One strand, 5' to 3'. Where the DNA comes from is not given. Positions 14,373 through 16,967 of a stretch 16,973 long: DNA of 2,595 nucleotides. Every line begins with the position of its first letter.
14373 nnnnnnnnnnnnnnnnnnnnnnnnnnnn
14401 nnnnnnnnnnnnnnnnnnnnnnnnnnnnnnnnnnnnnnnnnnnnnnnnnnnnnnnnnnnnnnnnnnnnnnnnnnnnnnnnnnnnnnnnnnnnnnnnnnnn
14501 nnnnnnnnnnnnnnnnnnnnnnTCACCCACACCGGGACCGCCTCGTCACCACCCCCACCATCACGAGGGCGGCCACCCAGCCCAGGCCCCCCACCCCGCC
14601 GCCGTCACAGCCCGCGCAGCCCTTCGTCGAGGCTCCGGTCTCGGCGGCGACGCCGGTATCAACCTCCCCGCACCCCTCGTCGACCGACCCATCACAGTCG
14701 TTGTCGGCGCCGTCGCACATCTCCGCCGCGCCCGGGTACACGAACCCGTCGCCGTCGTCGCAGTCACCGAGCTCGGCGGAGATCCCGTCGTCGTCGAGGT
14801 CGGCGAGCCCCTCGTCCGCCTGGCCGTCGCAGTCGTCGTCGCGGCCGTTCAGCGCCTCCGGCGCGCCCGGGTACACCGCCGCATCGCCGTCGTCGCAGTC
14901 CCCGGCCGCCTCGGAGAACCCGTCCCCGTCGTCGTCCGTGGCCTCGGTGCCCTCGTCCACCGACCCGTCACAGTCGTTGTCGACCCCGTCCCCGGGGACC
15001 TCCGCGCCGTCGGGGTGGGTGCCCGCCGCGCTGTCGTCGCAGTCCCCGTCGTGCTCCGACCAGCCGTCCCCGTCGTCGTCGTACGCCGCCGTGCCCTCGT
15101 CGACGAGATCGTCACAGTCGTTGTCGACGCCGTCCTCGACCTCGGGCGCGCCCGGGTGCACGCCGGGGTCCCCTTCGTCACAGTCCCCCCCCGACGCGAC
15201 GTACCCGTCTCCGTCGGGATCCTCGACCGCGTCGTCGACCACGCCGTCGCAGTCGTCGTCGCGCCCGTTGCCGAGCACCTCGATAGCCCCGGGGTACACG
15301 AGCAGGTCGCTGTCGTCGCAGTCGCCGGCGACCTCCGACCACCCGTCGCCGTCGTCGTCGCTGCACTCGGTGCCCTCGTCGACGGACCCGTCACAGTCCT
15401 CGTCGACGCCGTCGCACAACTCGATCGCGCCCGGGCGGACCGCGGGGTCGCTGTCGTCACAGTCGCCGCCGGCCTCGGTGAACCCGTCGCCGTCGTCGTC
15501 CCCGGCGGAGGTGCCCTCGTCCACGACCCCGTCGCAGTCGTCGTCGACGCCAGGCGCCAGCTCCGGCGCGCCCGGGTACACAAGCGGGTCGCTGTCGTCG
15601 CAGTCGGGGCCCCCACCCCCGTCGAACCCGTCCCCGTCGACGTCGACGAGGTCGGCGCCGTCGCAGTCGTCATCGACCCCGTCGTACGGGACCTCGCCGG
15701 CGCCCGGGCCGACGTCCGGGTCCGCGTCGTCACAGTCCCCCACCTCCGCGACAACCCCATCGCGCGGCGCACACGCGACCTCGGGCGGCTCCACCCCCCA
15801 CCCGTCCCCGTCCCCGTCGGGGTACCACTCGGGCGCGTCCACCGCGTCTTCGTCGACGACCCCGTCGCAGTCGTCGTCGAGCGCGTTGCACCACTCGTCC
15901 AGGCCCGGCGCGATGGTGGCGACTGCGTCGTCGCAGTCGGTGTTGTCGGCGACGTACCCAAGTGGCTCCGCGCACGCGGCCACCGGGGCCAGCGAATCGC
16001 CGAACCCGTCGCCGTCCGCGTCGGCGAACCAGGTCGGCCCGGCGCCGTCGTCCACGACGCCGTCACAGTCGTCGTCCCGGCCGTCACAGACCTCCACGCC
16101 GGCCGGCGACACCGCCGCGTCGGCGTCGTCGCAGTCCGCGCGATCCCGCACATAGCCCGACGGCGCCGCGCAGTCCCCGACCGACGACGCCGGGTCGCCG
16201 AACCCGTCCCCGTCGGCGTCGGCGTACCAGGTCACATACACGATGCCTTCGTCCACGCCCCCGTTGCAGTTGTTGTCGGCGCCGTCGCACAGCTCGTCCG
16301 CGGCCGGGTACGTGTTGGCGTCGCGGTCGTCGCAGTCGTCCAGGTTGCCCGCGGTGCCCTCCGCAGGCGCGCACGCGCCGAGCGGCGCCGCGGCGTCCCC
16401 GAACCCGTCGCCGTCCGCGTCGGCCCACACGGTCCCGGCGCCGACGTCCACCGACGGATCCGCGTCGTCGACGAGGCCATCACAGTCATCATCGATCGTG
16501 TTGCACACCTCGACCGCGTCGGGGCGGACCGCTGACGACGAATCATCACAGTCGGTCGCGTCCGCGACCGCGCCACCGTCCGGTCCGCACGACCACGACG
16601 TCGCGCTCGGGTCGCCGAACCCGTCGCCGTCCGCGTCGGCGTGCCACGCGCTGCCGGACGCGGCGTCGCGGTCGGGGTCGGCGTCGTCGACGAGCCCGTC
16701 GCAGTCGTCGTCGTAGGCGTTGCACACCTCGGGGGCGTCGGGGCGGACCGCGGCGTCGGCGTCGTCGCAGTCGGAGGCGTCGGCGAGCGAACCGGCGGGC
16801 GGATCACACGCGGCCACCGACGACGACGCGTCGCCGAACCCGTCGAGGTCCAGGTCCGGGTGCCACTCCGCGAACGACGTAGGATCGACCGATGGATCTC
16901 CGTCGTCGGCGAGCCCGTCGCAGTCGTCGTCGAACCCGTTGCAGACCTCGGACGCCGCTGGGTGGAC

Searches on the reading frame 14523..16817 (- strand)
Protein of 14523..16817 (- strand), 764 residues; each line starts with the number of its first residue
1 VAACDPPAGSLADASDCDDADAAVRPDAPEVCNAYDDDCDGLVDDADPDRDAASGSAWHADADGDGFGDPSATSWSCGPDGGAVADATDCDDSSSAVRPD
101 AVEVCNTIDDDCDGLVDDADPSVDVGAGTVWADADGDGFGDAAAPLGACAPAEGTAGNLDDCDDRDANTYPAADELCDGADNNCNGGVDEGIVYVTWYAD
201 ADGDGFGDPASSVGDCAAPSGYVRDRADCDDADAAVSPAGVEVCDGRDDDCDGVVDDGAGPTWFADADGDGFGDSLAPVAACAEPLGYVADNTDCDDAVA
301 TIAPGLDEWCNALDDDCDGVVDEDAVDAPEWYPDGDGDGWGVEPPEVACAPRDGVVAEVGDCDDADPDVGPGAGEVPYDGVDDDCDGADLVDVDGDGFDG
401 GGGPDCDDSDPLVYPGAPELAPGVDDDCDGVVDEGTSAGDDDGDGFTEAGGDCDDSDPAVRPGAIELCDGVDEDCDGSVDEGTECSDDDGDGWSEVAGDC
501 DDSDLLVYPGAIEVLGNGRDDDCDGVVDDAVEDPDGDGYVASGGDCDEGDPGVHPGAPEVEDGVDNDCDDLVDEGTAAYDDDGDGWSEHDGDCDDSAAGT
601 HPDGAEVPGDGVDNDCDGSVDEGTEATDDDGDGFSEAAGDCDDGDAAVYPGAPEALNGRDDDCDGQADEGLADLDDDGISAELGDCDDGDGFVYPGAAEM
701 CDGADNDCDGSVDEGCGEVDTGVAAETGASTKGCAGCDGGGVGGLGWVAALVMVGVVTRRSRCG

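Call 79: search_protein_families(library=pfam, max_evalue=0.001, proteins=[window:14523-16817:-])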
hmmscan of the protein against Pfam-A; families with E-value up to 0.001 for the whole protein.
window:14523-16817:- (764 aa): 1 family
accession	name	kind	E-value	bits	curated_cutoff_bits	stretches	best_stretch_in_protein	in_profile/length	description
PF11617.13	Cu-binding_MopE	-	1.7e-121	396.4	27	13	452-481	1-30/30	Putative metal-binding motif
